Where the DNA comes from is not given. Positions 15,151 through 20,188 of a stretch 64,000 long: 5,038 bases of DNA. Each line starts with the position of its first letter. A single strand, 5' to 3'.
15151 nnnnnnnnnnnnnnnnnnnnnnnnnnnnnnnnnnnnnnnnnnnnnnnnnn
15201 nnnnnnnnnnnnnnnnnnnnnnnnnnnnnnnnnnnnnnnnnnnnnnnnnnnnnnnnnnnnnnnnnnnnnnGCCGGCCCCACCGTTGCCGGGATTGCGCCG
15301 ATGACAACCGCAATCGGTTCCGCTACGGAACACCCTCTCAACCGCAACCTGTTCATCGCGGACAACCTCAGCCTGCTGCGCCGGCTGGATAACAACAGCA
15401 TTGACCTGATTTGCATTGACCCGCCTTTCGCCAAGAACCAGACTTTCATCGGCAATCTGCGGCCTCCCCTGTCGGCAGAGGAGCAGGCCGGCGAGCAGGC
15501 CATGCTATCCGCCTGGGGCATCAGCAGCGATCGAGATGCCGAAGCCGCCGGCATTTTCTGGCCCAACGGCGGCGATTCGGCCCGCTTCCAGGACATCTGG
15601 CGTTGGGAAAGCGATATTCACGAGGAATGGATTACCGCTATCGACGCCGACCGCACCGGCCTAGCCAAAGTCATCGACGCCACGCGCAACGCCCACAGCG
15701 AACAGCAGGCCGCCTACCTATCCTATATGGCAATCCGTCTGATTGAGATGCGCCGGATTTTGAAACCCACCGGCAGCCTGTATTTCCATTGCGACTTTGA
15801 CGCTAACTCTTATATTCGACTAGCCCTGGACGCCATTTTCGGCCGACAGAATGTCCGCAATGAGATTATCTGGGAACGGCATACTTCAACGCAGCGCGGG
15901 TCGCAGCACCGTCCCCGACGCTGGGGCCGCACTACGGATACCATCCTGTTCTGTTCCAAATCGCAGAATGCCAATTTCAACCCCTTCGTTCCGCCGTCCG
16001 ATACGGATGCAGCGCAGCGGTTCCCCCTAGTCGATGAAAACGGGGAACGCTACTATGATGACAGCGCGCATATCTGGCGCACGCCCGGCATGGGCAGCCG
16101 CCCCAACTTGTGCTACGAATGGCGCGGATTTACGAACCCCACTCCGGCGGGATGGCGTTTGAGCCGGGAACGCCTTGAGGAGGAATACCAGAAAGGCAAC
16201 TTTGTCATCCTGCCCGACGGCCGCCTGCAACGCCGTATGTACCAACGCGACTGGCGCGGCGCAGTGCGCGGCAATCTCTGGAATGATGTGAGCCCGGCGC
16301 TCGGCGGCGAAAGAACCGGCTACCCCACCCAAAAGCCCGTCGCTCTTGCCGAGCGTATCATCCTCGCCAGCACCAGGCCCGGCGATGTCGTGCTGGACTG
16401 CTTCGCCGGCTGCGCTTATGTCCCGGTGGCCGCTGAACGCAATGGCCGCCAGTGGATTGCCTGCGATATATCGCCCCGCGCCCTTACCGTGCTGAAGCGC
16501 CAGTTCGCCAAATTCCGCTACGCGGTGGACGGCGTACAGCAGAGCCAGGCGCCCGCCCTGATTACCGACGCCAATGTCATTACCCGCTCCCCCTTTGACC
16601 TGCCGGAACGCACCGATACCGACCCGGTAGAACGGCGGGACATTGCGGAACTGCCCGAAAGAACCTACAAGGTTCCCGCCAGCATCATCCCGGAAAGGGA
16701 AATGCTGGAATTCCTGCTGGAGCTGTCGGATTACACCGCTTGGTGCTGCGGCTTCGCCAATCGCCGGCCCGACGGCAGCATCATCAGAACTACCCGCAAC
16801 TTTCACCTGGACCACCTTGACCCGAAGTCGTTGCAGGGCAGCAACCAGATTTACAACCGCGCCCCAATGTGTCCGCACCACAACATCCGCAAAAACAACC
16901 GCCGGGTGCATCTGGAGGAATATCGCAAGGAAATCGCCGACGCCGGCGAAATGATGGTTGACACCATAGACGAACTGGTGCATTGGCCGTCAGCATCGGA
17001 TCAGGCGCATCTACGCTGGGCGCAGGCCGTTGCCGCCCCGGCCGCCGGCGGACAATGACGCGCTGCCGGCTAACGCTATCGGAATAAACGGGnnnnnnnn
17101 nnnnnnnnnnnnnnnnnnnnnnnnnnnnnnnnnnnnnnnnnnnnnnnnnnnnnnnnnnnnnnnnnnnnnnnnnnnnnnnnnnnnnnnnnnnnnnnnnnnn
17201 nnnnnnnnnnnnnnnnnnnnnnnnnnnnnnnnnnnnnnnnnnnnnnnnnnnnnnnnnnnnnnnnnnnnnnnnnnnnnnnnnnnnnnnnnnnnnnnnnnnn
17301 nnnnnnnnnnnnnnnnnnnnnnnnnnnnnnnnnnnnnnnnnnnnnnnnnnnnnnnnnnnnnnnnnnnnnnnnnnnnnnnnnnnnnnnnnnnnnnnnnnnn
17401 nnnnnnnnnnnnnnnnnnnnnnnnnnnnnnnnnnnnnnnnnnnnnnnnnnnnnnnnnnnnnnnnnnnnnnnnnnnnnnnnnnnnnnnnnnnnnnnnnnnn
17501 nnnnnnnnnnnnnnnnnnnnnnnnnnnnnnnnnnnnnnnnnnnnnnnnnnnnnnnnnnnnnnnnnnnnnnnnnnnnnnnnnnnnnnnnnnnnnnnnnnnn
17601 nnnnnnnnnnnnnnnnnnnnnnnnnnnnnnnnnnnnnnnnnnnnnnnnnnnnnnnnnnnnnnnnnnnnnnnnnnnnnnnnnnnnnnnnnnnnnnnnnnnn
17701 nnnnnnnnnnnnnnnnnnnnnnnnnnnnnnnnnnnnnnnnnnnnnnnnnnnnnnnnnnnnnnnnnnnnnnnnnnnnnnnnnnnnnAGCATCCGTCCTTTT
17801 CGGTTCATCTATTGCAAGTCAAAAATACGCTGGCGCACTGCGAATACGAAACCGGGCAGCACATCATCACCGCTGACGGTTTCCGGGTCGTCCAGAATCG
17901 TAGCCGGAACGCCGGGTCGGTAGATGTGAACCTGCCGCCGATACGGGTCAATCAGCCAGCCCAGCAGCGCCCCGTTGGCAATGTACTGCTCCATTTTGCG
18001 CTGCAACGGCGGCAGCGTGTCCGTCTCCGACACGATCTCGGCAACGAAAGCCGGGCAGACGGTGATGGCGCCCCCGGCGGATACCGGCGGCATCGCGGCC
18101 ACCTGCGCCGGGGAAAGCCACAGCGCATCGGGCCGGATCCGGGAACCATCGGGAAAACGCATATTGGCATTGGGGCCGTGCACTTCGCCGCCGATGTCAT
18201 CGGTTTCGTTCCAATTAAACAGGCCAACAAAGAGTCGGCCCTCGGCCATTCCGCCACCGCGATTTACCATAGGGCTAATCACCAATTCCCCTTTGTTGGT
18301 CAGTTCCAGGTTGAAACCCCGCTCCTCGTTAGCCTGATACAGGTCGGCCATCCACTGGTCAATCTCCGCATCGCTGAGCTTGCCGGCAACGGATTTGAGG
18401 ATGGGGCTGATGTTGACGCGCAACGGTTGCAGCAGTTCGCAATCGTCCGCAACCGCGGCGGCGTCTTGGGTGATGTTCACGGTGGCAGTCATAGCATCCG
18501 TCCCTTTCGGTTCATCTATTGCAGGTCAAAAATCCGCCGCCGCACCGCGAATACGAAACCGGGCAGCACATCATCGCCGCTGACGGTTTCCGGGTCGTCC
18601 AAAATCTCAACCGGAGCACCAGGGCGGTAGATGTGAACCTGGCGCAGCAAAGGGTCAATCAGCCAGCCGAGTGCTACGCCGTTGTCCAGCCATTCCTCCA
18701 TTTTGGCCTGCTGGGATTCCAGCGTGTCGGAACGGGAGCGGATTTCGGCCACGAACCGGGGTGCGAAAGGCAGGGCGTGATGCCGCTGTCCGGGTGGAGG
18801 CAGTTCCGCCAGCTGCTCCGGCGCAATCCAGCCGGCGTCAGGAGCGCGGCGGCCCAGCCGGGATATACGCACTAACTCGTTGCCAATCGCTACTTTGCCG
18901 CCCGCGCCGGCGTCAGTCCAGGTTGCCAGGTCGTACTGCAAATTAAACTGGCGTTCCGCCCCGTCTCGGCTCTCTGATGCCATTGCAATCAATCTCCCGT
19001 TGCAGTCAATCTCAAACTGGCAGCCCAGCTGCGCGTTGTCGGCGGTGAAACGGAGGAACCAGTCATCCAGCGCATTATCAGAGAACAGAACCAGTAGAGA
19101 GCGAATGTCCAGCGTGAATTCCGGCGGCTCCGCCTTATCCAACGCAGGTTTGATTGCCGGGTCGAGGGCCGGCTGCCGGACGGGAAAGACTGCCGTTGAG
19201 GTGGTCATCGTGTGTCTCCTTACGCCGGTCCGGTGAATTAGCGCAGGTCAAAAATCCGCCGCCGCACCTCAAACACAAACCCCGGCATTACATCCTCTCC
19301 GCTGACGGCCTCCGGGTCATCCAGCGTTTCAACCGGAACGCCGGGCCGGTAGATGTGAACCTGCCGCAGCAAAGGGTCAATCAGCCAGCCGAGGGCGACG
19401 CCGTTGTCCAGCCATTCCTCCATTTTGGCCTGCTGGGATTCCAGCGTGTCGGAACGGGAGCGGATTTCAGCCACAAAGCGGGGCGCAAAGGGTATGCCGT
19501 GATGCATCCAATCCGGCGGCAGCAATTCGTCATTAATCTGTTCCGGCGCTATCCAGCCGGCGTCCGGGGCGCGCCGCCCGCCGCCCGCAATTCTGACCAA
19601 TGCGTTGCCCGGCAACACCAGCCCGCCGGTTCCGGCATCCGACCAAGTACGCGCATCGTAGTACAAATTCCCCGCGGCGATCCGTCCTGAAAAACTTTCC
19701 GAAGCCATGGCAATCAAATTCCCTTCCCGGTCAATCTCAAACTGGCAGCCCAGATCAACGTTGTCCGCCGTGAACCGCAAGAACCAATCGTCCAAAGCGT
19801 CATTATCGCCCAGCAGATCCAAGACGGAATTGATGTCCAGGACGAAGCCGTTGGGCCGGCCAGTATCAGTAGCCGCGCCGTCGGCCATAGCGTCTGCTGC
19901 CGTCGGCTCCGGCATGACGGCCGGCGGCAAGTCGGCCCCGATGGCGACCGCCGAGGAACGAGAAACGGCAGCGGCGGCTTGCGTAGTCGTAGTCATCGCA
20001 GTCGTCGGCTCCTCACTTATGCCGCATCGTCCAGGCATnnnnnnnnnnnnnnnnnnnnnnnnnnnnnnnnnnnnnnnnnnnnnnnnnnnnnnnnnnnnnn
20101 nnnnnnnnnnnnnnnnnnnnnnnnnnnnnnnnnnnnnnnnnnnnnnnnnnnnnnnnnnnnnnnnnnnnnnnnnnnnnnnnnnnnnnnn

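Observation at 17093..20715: Four tandem Uma2 (DUF820) endonuclease paralogs with cassette-like mosaicism, packed directly behind hemQ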

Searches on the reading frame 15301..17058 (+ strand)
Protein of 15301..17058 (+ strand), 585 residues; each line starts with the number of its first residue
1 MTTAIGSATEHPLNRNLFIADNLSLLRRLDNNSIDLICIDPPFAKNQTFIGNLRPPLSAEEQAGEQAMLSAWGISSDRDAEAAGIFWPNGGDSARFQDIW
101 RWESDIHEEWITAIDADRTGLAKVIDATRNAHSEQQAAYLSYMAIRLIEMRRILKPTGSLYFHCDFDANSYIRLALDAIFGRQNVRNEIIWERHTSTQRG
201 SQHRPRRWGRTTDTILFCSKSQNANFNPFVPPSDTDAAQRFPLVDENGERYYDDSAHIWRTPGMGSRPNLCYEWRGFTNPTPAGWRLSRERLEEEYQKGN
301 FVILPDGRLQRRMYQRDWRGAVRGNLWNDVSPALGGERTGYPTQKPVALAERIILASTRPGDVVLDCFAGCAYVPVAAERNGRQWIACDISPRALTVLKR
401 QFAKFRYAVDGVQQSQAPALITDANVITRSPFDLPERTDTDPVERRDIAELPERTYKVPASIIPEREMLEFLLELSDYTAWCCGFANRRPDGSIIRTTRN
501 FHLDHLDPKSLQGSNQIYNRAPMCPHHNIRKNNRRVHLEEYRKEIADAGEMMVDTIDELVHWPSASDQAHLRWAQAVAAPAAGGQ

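Call 3: search_protein_families(library=pfam, proteins=[window:15301-17058:+], max_evalue=0.01)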
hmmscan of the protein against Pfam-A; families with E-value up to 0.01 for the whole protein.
window:15301-17058:+ (585 aa): 3 families
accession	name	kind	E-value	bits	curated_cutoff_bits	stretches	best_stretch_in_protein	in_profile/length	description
PF01555.25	N6_N4_Mtase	-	3.3e-34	119.2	26.7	1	34-397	1-218/221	DNA methylase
PF03602.21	Cons_hypoth95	-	1.7e-06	28.2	24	0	16-48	94-128/182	Conserved hypothetical protein 95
PF02475.24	TRM5-TYW2_MTfase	-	0.0037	17.7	28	1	351-400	26-78/164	TRM5/TYW2 methyltransferase domain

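Call 33: search_protein_families(library=padloc, proteins=[window:15301-17058:+], max_evalue=0.001)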
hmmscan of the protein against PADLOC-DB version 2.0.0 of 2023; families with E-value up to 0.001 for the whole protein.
window:15301-17058:+ (585 aa): 49 families (the best 25 are shown)
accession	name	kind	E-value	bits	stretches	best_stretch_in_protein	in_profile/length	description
PDLC03354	MTase_II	-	9.6e-49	164.5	2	135-406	125-386/425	Type II methyltransferase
PDLC03300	MTase_II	-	8.5e-42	141.2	2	326-406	200-283/302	Type II methyltransferase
PDLC03339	MTase_II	-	3.5e-39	132.7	2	138-227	59-143/399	Type II methyltransferase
PDLC03371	MTase_II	-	1.9e-31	107.6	2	319-402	168-252/260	Type II methyltransferase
PDLC03299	MTase_II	-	1.2e-28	98.5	2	322-401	176-256/296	Type II methyltransferase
PDLC03265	MTase_II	-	6.6e-27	92.8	2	341-401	267-327/333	Type II methyltransferase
PDLC03636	MTase_III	-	8.4e-26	88.8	2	138-243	95-195/575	Type III methyltransferase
PDLC03638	MTase_III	-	2.7e-24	83.5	1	135-399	427-674/816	Type III methyltransferase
PDLC03633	MTase_III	-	1.7e-22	77.9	2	127-227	139-235/616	Type III methyltransferase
PDLC03320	MTase_II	-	8.6e-21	72.3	2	337-405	209-277/289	Type II methyltransferase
PDLC03216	MTase_II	-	1.5e-20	71.5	2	341-402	194-255/364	Type II methyltransferase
PDLC03738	oMTase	-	2e-20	70.8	1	341-397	204-260/376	orphan methyltransferase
PDLC03635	MTase_III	-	4.4e-19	66.6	2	135-253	264-382/708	Type III methyltransferase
PDLC03634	MTase_III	-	5.8e-18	63.1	1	129-373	163-421/621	Type III methyltransferase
PDLC03641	MTase_III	-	6.7e-18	62.6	1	117-372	163-422/657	Type III methyltransferase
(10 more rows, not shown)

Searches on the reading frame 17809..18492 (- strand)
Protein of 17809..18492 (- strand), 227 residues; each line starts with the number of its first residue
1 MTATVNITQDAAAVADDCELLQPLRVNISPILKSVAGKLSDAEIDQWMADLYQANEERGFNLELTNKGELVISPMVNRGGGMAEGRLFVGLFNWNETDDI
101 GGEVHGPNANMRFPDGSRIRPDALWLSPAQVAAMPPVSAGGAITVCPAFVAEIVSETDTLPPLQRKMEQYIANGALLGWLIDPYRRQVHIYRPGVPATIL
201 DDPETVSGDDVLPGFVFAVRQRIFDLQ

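Call 3: search_protein_families(library=pfam, proteins=[window:17809-18492:-], max_evalue=0.01)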
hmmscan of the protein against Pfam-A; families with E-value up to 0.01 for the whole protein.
window:17809-18492:- (227 aa): 1 family
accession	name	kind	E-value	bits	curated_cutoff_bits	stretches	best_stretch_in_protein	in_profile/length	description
PF05685.18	Uma2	-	9.6e-28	97.2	27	1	50-219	3-171/172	Putative restriction endonuclease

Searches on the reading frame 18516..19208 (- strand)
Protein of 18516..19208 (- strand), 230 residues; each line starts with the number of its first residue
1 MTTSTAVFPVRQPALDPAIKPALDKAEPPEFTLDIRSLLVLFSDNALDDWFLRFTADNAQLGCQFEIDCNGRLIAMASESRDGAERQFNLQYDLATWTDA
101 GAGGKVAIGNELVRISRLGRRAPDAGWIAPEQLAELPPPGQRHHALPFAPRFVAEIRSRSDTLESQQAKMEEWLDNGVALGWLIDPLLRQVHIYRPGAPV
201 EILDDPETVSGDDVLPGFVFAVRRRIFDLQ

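Call 3: search_protein_families(library=pfam, proteins=[window:18516-19208:-], max_evalue=0.01)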
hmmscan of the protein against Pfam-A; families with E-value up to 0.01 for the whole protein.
window:18516-19208:- (230 aa): 1 family
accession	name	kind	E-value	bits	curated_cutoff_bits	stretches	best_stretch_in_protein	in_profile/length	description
PF05685.18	Uma2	-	6.6e-29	101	27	1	62-222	12-171/172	Putative restriction endonuclease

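Call 33: search_protein_families(library=padloc, proteins=[window:18516-19208:-], max_evalue=0.001)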
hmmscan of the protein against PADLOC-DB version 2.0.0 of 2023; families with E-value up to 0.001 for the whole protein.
window:18516-19208:- (230 aa): 2 families
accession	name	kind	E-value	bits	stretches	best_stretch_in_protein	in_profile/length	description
PDLC04833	PDC-S03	-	2e-05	22.2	1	69-194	43-169/207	-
PDLC04832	PDC-S03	-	2.9e-05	21.9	1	149-195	105-151/188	-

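Call 66: find_homologous_proteins(query=window:18516-19208:-, max_evalue=1e-30)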
Query window:18516-19208:- (230 aa): 535 proteins with E <= 1e-30 among 2189 candidates; the best 120 are listed.
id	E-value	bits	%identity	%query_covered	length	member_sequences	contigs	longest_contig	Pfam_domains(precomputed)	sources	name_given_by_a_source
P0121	3.7e-130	450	87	100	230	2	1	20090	PF05685.19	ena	-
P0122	1.8e-118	412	89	87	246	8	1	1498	PF05685.19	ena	-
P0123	4.4e-118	411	81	100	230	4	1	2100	PF05685.19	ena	-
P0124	9.3e-116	403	80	100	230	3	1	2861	PF05685.19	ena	-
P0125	9.2e-105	367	79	91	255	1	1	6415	PF05685.19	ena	-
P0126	5.1e-103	361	69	99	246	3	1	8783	PF05685.19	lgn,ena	-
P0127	2.0e-101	356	68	98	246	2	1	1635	PF05685.19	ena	-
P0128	1.2e-97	344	73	93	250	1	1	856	PF05685.19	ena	-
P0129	3.0e-95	336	72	93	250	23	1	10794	PF05685.19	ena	-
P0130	4.8e-95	335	72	92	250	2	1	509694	PF05685.19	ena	-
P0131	1.1e-94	334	73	88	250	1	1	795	PF05685.19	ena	-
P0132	2.4e-94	333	75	90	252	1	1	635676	PF05685.19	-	-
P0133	4.6e-94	332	71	90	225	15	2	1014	PF05685.19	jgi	jgi:Uma2 family endonuclease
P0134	1.5e-92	327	69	94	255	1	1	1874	PF05685.19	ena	-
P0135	2.6e-92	326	73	91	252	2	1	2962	PF05685.19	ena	-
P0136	6.7e-92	325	67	100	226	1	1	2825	PF05685.19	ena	-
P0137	1.3e-91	324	74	90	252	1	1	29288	PF05685.19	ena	-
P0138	1.8e-91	324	66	100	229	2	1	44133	PF05685.19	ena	-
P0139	2.3e-91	323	68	91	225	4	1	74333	PF05685.19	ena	-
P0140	4.1e-91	322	66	100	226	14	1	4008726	PF05685.19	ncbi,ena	-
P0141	6.2e-91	322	68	100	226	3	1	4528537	PF05685.19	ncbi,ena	-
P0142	8.1e-91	322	71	88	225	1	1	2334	PF05685.19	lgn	-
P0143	1.8e-90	320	65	100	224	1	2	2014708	PF05685.19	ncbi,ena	-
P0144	7.5e-90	318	65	99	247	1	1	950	PF05685.19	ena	-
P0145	3.5e-89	316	67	95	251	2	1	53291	PF05685.19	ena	-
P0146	1.4e-88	314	66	100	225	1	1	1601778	PF05685.19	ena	-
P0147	5.1e-88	312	66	90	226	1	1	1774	PF05685.19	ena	-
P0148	1.9e-87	310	67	100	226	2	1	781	PF05685.19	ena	-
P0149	2.7e-87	310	67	100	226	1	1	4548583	PF05685.19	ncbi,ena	-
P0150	9.4e-87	308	67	92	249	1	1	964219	PF05685.19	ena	-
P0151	1.0e-86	308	67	93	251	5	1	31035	PF05685.19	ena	-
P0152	1.1e-86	308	70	87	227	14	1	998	PF05685.19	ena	-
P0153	1.3e-86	308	70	90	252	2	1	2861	PF05685.19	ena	-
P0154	1.5e-86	308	69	87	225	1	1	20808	PF05685.19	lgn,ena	-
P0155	1.5e-86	308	63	100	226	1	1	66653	PF05685.19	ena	-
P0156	2.2e-86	307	65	100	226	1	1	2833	PF05685.19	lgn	-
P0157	3.7e-86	306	66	93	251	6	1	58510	PF05685.19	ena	-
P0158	8.3e-86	305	68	90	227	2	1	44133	PF05685.19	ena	-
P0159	9.3e-86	305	67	92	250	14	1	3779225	PF05685.19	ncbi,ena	-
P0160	1.5e-85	304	67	100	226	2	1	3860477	PF05685.19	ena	-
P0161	2.1e-85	304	64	93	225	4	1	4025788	PF05685.19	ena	-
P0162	2.2e-85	304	69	88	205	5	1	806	PF05685.19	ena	-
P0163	2.3e-85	304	67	90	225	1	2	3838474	PF05685.19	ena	-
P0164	3.4e-85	303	70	88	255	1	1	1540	PF05685.19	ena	-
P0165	4.7e-85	303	65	100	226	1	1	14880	PF05685.19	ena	-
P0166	7.0e-85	302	63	100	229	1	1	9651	PF05685.19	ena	-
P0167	1.3e-84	301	63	100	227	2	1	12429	PF05685.19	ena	-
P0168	1.7e-84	301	64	94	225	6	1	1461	PF05685.19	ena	-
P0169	1.7e-84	301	67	87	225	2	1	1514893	PF05685.19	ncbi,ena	-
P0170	3.2e-84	300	64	100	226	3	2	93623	PF05685.19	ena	-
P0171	3.3e-84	300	70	91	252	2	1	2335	PF05685.19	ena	-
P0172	7.3e-84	299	63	96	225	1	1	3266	PF05685.19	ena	-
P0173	8.7e-84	299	64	100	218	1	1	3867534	PF05685.19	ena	-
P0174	9.9e-84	298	65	100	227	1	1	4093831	PF05685.19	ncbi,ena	-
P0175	2.0e-83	297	69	90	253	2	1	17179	PF05685.19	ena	-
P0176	2.0e-83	297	65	90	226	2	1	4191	PF05685.19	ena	-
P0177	2.1e-83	297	61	100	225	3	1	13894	PF05685.19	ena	-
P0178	2.1e-83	297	62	100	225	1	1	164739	PF05685.19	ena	-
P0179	2.6e-83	297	66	93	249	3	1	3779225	PF05685.19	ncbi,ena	-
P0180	4.0e-83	296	66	93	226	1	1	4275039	PF05685.19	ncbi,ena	-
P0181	4.2e-83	296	64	100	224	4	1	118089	PF05685.19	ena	-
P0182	5.4e-83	296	63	100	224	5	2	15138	PF05685.19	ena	-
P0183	6.0e-83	296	61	100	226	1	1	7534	PF05685.19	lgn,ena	-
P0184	7.0e-83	296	65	100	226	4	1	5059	PF05685.19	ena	-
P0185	1.4e-82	295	64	100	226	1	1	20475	PF05685.19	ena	-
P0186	1.5e-82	294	66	90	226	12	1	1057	PF05685.19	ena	-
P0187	1.5e-82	294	62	99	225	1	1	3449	PF05685.19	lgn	-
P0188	1.7e-82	294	61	100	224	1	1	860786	PF05685.19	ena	-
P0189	1.7e-82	294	61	100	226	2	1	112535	PF05685.19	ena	-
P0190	2.0e-82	294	64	100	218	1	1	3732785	PF05685.19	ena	-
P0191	2.2e-82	294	64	90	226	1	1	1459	PF05685.19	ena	-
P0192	2.7e-82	294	65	92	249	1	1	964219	PF05685.19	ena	-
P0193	3.9e-82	293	64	100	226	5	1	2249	PF05685.19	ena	-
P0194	4.7e-82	293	64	100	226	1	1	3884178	PF05685.19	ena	-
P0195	7.3e-82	292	64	100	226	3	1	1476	PF05685.19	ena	-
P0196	8.5e-82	292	68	90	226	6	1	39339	PF05685.19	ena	-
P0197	1.2e-81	292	62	99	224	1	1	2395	PF05685.19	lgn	-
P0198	1.2e-81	291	63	100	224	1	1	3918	PF05685.19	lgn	-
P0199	1.8e-81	291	64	100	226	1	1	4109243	PF05685.19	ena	-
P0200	1.8e-81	291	63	100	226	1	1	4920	PF05685.19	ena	-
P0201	2.2e-81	291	66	90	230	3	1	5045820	PF05685.19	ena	-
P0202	2.5e-81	290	67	88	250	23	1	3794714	PF05685.19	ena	-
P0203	3.7e-81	290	61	100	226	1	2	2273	PF05685.19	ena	-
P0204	3.8e-81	290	63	100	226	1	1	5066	PF05685.19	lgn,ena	-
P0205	4.2e-81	290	61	100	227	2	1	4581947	PF05685.19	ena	-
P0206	4.4e-81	290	62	95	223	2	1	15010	PF05685.19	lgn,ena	-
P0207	5.1e-81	289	64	93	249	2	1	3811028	PF05685.19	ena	-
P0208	5.7e-81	289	59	100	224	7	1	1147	PF05685.19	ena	-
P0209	6.0e-81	289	62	100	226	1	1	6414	PF05685.19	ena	-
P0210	6.2e-81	289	64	92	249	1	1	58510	PF05685.19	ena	-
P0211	6.4e-81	289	60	100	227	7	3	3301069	PF05685.19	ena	-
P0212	1.0e-80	288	65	93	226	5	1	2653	PF05685.19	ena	-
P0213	1.2e-80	288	66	87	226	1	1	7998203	PF05685.19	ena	-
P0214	1.5e-80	288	61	100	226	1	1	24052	PF05685.19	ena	-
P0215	1.5e-80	288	62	100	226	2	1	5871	PF05685.19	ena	-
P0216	1.9e-80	288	63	100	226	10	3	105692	PF05685.19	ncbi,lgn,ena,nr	ncbi:MAG: Uma2 family endonuclease [Chloroflexota bacterium]|nr:Uma2 family endonuclease [Chloroflex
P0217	2.2e-80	287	65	90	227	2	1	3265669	PF05685.19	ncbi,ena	-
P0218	2.5e-80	287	61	100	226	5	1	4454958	PF05685.19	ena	-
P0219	2.7e-80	287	61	100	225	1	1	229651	PF05685.19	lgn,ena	-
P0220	2.8e-80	287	62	100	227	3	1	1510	PF05685.19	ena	-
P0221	2.9e-80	287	66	87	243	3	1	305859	PF05685.19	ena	-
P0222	3.7e-80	287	63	90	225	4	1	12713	PF05685.19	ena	-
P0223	3.7e-80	287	63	100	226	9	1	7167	PF05685.19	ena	-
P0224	5.7e-80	286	62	100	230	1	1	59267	PF05685.19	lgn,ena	-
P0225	6.6e-80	286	61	99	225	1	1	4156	PF05685.19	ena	-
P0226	9.0e-80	285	61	100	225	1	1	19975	PF05685.19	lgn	-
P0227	1.1e-79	285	61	100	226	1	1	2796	PF05685.19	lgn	-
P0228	1.2e-79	285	65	100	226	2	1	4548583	PF05685.19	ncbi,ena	-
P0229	2.4e-79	284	61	100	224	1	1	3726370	PF05685.19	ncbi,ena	-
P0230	2.6e-79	284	66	88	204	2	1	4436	PF05685.19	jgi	-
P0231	2.9e-79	284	60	100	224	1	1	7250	PF05685.19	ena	-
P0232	4.8e-79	283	62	93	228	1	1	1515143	PF05685.19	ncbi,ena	-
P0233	2.7e-78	281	61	100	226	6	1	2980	PF05685.19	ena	-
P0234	7.7e-78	279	66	87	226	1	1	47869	PF05685.19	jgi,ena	-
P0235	1.2e-77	278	61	93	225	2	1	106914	PF05685.19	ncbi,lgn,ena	-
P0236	1.5e-77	278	65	87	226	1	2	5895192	PF05685.19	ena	-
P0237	6.3e-77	276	60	100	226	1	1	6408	PF05685.19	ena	-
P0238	9.3e-77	276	61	100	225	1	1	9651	PF05685.19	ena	-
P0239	1.3e-76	275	63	90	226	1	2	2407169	PF05685.19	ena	-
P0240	2.2e-76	274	62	91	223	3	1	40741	PF05685.19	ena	-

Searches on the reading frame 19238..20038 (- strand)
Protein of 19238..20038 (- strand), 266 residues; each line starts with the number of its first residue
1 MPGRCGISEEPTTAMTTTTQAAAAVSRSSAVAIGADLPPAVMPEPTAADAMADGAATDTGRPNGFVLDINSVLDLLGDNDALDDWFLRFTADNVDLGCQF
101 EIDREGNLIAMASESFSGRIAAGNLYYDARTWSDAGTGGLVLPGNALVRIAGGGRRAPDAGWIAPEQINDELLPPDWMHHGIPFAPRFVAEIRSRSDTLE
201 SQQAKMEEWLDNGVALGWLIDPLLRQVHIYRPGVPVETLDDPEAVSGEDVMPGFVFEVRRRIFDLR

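Call 3: search_protein_families(library=pfam, proteins=[window:19238-20038:-], max_evalue=0.01)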
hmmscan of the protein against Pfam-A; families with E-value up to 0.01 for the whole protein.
window:19238-20038:- (266 aa): 1 family
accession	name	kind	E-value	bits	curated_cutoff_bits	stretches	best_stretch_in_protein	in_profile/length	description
PF05685.18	Uma2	-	2.7e-25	89.3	27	1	98-258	13-171/172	Putative restriction endonuclease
